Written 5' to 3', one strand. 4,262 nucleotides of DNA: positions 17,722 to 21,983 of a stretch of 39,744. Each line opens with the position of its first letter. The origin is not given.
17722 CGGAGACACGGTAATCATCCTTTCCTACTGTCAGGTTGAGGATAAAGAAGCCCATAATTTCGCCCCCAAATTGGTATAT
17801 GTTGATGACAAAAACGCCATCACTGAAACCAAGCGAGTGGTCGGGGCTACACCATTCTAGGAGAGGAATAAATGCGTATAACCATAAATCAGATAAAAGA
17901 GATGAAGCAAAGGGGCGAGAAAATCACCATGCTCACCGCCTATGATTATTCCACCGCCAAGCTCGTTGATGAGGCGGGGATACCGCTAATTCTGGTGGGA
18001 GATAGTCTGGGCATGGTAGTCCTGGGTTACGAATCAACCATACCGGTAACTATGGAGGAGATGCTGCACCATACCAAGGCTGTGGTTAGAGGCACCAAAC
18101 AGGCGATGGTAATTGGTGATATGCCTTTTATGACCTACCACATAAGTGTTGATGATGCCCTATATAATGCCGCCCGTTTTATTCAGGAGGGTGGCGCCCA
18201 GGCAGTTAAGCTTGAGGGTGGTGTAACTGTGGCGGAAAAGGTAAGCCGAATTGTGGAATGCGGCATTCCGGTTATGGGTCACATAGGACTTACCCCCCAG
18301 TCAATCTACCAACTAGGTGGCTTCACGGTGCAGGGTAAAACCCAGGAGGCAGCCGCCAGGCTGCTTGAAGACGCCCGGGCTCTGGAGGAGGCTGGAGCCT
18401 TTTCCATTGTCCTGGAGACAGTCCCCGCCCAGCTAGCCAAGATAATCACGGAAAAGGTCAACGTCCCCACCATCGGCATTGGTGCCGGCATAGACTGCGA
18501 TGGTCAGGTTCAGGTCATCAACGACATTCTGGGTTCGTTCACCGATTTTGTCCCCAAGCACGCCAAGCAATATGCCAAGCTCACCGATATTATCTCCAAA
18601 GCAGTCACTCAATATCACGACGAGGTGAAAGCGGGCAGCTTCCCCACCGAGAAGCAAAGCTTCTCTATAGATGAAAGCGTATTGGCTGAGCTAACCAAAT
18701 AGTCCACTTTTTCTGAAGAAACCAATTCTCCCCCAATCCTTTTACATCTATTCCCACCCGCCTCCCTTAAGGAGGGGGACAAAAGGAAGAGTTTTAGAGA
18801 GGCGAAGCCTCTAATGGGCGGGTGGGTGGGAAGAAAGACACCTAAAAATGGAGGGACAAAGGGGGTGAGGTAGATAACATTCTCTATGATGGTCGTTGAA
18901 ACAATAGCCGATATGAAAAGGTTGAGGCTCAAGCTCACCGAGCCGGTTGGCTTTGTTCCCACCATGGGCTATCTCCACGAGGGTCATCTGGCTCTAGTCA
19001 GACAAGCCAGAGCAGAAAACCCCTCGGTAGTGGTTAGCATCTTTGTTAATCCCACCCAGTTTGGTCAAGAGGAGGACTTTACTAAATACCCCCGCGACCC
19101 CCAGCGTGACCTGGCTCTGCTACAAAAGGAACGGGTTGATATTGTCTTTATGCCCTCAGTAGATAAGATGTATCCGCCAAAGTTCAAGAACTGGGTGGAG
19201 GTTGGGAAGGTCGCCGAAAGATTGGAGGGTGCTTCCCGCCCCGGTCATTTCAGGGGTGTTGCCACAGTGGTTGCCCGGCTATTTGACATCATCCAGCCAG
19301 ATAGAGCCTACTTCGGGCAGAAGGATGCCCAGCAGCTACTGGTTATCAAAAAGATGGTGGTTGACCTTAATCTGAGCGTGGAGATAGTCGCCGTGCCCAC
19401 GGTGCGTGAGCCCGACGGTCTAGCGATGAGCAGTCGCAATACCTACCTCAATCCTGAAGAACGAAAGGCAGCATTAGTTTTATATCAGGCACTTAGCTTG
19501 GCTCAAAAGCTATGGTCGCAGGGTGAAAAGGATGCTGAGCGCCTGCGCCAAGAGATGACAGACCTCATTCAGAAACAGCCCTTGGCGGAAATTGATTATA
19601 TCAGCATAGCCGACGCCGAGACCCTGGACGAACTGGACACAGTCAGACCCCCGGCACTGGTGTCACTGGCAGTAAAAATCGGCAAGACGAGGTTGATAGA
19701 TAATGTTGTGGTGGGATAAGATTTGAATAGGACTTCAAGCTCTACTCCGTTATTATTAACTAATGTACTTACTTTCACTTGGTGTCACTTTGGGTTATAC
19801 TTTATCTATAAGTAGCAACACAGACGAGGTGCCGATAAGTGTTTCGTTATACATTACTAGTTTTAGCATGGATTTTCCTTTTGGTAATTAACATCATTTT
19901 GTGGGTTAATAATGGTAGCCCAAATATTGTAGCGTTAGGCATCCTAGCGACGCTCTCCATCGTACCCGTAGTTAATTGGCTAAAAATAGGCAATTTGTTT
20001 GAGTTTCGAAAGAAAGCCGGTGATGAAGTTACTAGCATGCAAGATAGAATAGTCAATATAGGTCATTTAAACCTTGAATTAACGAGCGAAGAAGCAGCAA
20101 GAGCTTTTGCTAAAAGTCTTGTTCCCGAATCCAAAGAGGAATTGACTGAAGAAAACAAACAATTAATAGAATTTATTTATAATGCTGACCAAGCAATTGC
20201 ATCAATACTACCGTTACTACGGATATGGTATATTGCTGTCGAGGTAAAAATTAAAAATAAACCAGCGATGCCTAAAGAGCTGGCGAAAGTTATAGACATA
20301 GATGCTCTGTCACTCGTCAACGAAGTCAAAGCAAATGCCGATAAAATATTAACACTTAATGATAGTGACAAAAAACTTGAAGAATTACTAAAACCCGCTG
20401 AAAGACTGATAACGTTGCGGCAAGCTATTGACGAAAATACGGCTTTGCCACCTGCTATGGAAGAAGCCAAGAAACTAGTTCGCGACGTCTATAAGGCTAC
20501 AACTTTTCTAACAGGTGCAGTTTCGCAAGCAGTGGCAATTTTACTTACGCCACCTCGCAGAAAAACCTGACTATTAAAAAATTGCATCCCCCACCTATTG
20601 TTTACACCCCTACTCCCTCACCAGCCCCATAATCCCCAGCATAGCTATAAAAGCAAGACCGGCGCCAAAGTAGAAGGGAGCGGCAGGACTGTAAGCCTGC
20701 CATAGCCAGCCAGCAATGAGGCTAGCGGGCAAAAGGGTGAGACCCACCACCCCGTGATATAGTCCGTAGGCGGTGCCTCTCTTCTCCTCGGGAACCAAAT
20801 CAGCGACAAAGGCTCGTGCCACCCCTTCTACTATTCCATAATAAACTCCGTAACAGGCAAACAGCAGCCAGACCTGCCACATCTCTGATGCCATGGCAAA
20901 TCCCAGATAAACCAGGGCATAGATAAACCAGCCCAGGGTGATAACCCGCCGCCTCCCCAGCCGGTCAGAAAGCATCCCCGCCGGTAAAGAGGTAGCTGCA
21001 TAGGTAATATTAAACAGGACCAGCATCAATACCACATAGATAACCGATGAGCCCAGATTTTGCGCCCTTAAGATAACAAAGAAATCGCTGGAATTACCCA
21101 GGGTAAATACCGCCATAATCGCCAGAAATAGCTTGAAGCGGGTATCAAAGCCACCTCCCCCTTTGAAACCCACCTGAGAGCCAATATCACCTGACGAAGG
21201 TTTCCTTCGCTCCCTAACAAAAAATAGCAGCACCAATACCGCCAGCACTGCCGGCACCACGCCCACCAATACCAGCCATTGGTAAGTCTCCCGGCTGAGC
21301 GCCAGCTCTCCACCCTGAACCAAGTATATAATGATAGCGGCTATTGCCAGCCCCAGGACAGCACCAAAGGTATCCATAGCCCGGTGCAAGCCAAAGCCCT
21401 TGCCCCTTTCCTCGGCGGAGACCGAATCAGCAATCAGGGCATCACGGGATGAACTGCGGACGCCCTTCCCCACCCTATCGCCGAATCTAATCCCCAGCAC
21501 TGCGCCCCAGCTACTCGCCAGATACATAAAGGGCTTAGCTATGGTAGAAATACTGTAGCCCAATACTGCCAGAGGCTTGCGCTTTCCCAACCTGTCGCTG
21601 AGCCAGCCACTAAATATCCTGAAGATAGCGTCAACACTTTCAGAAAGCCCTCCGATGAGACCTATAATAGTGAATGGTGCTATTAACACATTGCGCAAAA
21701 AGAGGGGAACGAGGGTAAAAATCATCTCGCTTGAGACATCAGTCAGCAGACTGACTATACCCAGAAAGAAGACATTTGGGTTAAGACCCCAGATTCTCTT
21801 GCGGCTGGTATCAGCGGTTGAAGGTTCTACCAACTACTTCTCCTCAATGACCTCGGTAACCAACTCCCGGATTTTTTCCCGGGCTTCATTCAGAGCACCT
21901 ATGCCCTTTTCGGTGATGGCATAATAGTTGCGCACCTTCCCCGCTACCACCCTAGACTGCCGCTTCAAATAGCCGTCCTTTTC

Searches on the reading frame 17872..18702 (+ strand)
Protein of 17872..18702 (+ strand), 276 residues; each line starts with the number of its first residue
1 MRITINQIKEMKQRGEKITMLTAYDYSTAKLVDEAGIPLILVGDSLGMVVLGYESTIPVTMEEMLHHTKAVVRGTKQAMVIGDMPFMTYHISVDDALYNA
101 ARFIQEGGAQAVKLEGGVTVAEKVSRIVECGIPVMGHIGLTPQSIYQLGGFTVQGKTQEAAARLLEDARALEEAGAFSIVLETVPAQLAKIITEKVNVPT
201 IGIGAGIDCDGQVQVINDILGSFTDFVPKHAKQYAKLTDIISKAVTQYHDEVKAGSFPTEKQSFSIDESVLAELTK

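Call 5: search_protein_families(library=pfam, proteins=[window:17872-18702:+])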
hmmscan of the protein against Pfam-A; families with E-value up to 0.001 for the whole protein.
window:17872-18702:+ (276 aa): 2 families
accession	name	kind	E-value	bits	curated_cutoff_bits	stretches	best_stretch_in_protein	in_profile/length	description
PF02548.21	Pantoate_transf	-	8.8e-120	399.4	28.7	1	2-259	1-258/259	Ketopantoate hydroxymethyltransferase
PF13714.12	PEP_mutase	-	1.4e-06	28.5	31.5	1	9-117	2-107/240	Phosphoenolpyruvate phosphomutase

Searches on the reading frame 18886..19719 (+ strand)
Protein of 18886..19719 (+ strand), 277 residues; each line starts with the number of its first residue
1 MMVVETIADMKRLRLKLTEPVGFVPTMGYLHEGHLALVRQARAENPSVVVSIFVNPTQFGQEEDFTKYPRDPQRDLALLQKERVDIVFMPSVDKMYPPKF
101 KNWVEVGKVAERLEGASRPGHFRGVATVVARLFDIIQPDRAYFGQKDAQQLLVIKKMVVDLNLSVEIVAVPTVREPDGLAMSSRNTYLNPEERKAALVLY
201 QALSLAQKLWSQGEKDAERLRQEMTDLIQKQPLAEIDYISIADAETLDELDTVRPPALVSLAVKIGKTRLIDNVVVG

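Call 5: search_protein_families(library=pfam, proteins=[window:18886-19719:+])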
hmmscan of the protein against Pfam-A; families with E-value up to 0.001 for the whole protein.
window:18886-19719:+ (277 aa): 1 family
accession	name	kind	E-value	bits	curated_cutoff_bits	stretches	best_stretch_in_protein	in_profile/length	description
PF02569.21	Pantoate_ligase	-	4.6e-111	370.7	20.7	1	3-275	2-268/268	Pantoate-beta-alanine ligase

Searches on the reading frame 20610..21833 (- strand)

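Call 43: search_protein_families(library=ncbifam, proteins=[window:20610-21833:-], max_evalue=0.001)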
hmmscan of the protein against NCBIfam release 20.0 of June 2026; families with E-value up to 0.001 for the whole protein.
window:20610-21833:- (407 aa): 38 families (the best 25 are shown)
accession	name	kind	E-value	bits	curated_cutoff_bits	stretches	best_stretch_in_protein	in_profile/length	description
TIGR00880.1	2_A_01_02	superfamily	1.4e-25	90.1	131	2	269-402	2-135/141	multidrug resistance protein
TIGR00881.1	2A0104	subfamily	6.2e-14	51.8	407.75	1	270-401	35-167/379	phosphoglycerate transporter protein PgtP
TIGR00883.1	2A0106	subfamily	1.8e-13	50.4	443.45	2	260-395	256-397/400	metabolite/H+ symporter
NF012190.1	tet_MFS_B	exception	9.9e-13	47.8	850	2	270-407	46-181/400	tetracycline efflux MFS transporter Tet(B)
NF012174.0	tet_MFS_A_B_C_D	equivalog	2.2e-12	46.5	475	1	269-404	44-177/382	Tet(A)/Tet(B)/Tet(C) family tetracycline efflux MFS transporter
TIGR00899.1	2A0120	subfamily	2.8e-11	43.1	522.3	1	267-401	237-370/375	sugar efflux transporter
TIGR00895.1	2A0115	subfamily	1.9e-10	40.2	418.55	1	281-403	68-190/398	aromatic acid/H+ symport family MFS transporter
NF012187.0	tet_MFS_E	exception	1.8e-09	37.2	820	1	271-399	47-173/405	tetracycline efflux MFS transporter Tet(E)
TIGR00710.1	efflux_Bcr_CflA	subfamily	3.9e-09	36.4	200.9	1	258-404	33-179/385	Bcr/CflA family efflux MFS transporter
NF049980.1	SfMCT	equivalog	1e-08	34.3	320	1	261-398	33-169/378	L-lactate MFS transporter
NF007782.0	PRK10473.1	subfamily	1.2e-08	34.4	417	1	258-372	31-145/394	MdtL family multidrug efflux MFS transporter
NF045684.1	tet_MFS_65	exception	2e-08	33.8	800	1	265-398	35-166/383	tetracycline efflux MFS transporter Tet(65)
NF008314.0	PRK11102.1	equivalog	3.6e-08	33.1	303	1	257-407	37-187/396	Bcr/CflA family multidrug efflux MFS transporter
NF040986.1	MamH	equivalog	4.8e-08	32.5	300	1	26-115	11-103/419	magnetosome biogenesis transporter MamH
NF012177.1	tet_MFS_42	exception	4.9e-08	32.6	850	1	253-402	23-172/411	tetracycline efflux MFS transporter Tet(42)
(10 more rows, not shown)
